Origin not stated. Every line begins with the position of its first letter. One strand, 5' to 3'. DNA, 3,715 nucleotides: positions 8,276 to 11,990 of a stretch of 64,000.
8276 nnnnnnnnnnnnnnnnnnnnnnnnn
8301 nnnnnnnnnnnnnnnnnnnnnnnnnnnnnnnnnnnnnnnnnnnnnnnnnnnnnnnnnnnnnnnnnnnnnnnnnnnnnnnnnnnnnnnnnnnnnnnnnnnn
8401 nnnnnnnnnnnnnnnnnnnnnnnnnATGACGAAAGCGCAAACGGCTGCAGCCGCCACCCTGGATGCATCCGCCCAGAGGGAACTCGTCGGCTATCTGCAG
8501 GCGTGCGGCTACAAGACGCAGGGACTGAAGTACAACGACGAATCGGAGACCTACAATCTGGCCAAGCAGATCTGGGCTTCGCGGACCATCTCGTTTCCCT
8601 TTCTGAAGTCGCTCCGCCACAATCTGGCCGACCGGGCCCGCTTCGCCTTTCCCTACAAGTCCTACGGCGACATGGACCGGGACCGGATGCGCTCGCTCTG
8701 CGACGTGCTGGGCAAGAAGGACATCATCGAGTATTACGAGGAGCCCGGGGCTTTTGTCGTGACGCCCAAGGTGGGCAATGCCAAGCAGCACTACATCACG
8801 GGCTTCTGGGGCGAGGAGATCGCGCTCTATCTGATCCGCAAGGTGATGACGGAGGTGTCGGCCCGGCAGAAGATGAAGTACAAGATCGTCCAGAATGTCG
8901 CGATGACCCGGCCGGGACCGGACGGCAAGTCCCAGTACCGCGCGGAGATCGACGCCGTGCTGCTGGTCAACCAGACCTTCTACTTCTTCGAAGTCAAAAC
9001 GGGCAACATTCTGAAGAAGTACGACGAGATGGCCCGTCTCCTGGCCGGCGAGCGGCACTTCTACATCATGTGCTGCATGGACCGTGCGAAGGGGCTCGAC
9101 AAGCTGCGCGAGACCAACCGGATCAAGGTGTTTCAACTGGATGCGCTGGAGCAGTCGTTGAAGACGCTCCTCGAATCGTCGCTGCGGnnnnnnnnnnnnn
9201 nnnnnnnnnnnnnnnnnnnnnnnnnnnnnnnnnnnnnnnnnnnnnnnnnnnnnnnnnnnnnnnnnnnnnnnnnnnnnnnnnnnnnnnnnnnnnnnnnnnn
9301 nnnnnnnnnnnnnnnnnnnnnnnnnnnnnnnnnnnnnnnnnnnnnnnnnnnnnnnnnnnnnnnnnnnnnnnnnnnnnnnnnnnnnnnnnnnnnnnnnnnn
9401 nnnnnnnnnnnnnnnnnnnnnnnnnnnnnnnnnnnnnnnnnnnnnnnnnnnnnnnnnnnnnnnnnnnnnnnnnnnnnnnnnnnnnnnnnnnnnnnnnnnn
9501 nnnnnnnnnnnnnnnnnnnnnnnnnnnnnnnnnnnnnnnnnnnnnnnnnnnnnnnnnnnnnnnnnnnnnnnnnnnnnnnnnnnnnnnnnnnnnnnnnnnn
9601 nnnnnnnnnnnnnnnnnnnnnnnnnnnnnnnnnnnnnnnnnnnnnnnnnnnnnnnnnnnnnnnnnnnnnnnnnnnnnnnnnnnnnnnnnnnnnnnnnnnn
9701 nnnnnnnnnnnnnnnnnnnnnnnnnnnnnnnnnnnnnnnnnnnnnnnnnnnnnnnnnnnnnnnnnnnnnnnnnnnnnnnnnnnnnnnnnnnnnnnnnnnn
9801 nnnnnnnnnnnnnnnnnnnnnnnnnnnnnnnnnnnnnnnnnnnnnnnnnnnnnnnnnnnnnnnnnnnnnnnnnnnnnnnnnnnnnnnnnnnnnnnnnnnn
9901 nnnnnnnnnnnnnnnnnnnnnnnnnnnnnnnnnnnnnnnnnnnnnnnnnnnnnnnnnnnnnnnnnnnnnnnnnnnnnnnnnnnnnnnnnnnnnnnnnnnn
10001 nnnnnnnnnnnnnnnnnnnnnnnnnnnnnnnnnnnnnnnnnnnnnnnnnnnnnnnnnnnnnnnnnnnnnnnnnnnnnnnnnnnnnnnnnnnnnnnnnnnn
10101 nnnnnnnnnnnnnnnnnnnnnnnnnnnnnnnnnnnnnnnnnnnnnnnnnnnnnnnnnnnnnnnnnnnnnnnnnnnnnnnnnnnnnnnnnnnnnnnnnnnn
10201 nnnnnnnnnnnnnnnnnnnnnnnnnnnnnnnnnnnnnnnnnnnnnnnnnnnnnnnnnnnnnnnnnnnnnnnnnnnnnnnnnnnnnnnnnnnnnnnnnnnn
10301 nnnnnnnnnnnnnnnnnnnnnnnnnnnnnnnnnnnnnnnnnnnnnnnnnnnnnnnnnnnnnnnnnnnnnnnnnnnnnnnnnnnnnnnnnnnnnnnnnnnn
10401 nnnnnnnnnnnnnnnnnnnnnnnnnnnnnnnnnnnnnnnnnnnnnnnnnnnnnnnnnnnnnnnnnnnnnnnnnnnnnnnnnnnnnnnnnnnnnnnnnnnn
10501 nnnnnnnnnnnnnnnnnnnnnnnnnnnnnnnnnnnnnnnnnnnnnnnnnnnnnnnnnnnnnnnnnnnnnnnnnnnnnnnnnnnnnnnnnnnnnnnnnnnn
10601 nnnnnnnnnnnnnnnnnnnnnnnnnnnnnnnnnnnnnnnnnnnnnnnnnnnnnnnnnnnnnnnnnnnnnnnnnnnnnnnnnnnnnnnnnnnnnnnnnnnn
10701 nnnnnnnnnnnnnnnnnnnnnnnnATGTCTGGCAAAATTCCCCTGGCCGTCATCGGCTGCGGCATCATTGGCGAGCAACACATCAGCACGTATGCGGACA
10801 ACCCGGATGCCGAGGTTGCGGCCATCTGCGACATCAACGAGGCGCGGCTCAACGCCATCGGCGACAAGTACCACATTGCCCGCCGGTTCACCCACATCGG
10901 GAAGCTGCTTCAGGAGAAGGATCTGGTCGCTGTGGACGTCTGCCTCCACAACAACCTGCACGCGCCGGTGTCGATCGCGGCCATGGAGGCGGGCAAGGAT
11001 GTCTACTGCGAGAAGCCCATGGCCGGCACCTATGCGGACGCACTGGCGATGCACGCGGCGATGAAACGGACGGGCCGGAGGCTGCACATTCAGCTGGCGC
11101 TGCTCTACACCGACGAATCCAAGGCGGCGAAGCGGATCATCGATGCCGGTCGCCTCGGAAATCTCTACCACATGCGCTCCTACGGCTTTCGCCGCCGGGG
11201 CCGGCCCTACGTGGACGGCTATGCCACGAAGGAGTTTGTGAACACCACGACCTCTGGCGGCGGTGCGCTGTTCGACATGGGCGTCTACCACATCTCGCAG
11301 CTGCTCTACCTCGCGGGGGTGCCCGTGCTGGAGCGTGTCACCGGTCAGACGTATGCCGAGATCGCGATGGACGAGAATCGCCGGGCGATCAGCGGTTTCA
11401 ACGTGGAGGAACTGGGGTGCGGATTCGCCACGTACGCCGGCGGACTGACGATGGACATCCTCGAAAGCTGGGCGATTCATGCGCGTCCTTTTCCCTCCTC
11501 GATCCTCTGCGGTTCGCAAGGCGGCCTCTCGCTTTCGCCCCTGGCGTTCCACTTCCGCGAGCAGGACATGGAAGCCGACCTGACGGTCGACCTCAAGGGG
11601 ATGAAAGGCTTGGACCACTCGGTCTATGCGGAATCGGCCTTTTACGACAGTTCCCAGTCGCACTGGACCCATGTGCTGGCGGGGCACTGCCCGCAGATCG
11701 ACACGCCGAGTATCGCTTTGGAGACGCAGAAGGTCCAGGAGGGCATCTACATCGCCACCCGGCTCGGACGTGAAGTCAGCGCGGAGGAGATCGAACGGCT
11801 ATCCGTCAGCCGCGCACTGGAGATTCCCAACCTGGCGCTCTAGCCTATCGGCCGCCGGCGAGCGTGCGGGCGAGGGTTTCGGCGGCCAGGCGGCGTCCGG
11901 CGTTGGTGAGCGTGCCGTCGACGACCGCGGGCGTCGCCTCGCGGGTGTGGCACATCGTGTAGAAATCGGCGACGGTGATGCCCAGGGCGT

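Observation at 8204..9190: Orphan PD-(D/E)xK-motif protein with Pro-rich linker between sugar-nucleotide genes and a repeat island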

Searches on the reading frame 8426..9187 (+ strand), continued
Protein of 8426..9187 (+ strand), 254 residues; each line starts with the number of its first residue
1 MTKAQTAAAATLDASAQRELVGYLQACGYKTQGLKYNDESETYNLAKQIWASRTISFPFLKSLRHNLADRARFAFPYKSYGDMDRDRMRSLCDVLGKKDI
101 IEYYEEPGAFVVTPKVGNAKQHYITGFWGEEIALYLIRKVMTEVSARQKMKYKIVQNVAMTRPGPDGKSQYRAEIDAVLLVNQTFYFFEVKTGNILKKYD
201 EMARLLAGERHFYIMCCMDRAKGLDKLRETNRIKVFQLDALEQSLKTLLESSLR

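Call 89: search_protein_families(library=pfam, proteins=[P0013, P0054, L089:8998-9849:+, L089:5418-5984:+, L136:10977-12299:+, L129:10998-11813:+, L094:4199-7138:+, L142:5881-8373:+, L150:4922-6385:+, L141:6881-9001:+], max_evalue=0.001)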
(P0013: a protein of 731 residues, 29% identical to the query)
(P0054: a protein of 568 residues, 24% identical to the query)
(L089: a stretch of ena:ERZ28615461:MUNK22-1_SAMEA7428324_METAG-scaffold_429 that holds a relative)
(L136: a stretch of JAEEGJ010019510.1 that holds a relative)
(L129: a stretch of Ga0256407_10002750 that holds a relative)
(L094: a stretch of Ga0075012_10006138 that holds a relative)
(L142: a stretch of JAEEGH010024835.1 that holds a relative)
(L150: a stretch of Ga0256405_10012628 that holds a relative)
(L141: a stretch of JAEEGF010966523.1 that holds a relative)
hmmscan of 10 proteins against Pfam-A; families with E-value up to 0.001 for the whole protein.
P0013 (731 aa): 0 families

P0054 (568 aa): 0 families

L089:8998-9849:+ (284 aa): 2 families
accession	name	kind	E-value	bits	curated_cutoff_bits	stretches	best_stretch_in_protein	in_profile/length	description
PF01844.29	HNH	-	3.2e-05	24.4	21.4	1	203-243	12-46/47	HNH endonuclease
PF13391.12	HNH_2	-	0.00033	20.9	21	0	203-242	9-59/66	HNH endonuclease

L089:5418-5984:+ (189 aa): 12 families
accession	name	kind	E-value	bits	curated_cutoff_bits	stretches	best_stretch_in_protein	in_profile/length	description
PF01047.28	MarR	-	1.1e-08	35.3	24.6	0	121-166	5-50/59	MarR family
PF01022.26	HTH_5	-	3.5e-08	33.6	22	0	118-164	1-46/47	Bacterial regulatory protein, arsR family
PF01978.25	TrmB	-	8.8e-08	32.3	25.6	1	27-78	13-63/68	Sugar-specific transcriptional regulator TrmB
PF13412.12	HTH_24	-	2e-07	30.9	21.9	0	142-164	26-48/48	Winged helix-turn-helix DNA-binding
PF12840.13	HTH_20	-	5e-06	26.8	27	0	117-164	2-49/51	Helix-turn-helix domain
PF12802.13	MarR_2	-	1.4e-05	25.6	27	0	25-70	8-54/61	MarR family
PF25212.1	HVO_A0114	-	2.8e-05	24.3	27.6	0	16-73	16-73/84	HVO_A0114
PF13545.12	HTH_Crp_2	-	2.9e-05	24.4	27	0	38-75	24-60/70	Crp-like helix-turn-helix domain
PF25213.1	HVO_A0261_N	-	0.00027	21.2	35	0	119-170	11-61/86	HVO_A0261 N-terminal domain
PF24038.1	DUF7347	-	0.00059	20.5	27.6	0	115-169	7-63/77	Domain of unknown function (DUF7347)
PF24033.1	DUF7342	-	0.00067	20.1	31.6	0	30-92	12-73/150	Family of unknown function (DUF7342)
PF09339.16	HTH_IclR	-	0.00097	19.3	22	0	135-164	20-49/52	IclR helix-turn-helix domain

L136:10977-12299:+ (441 aa): 3 families
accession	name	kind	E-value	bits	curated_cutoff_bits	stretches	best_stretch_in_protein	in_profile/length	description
PF13304.12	AAA_21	-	1.6e-27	97.8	27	1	46-386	1-304/304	AAA domain, putative AbiEii toxin, Type IV TA system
PF13175.12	AAA_15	-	5.9e-08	33.2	32.1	1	281-380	291-369/374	AAA ATPase domain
PF02463.25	SMC_N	-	0.00054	19.9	40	0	43-66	22-46/220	RecF/RecN/SMC N terminal domain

L129:10998-11813:+ (272 aa): 1 family
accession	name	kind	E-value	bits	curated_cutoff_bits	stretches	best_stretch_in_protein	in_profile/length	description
PF03781.23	FGE-sulfatase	-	2.4e-44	152.4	23.3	1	31-261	5-254/255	Sulfatase-modifying factor enzyme 1-like domain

L094:4199-7138:+ (980 aa): 1 family
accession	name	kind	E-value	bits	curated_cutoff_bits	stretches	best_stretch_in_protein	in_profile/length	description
PF00078.32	RVT_1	-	2e-07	31.4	29.6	1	207-350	60-184/205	Reverse transcriptase (RNA-dependent DNA polymerase)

L142:5881-8373:+ (831 aa): 1 family
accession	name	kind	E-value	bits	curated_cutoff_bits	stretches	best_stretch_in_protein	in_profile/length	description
PF07693.20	KAP_NTPase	-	0.00023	21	20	0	239-256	24-41/293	KAP family P-loop domain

L150:4922-6385:+ (488 aa): 2 families
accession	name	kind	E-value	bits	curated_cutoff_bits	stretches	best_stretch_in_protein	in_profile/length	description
PF13676.11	TIR_2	-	7.1e-12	46.3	28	1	13-140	1-111/122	TIR domain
PF08357.16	SEFIR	-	2e-11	44.8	23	1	11-131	1-133/150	SEFIR domain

L141:6881-9001:+ (707 aa): 5 families
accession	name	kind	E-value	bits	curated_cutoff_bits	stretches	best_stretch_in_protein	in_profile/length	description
PF13306.12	LRR_5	-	4e-154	505.6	27.7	6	207-331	3-124/127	BspA type Leucine rich repeat region (6 copies)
PF13855.12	LRR_8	-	6e-24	84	27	0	428-471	14-58/61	Leucine rich repeat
PF23952.1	LRR_EndoS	-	1.2e-06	29.1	27.9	0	214-268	57-112/116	Endo-beta-N-acetylglucosaminidase EndoS LRR domain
PF12799.13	LRR_4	-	1.2e-05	25.9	27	0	440-472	2-33/44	Leucine Rich repeats (2 copies)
PF05725.18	FNIP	-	3.5e-05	24.3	21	0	287-322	5-39/44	FNIP Repeat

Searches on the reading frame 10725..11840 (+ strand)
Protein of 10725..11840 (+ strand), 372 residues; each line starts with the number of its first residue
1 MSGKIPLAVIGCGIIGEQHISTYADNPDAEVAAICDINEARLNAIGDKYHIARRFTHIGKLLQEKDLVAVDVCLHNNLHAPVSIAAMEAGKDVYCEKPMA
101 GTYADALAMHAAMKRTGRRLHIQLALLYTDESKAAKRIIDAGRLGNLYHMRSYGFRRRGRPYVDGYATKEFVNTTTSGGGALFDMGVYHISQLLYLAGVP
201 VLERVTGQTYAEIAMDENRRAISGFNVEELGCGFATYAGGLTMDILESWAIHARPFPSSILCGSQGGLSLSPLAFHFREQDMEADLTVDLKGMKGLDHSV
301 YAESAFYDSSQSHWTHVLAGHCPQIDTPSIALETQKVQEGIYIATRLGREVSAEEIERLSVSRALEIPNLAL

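Call 13: search_protein_families(library=pfam, proteins=[window:10725-11840:+], max_evalue=0.00001)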
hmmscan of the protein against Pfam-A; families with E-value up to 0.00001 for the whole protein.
window:10725-11840:+ (372 aa): 2 families
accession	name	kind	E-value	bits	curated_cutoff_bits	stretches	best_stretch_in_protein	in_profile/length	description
PF01408.29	GFO_IDH_MocA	-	2.5e-24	86.7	24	1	7-122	3-118/120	Oxidoreductase family, NAD-binding Rossmann fold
PF22725.1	GFO_IDH_MocA_C3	-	3.6e-15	56.5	27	1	134-268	3-123/124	GFO/IDH/MocA C-terminal domain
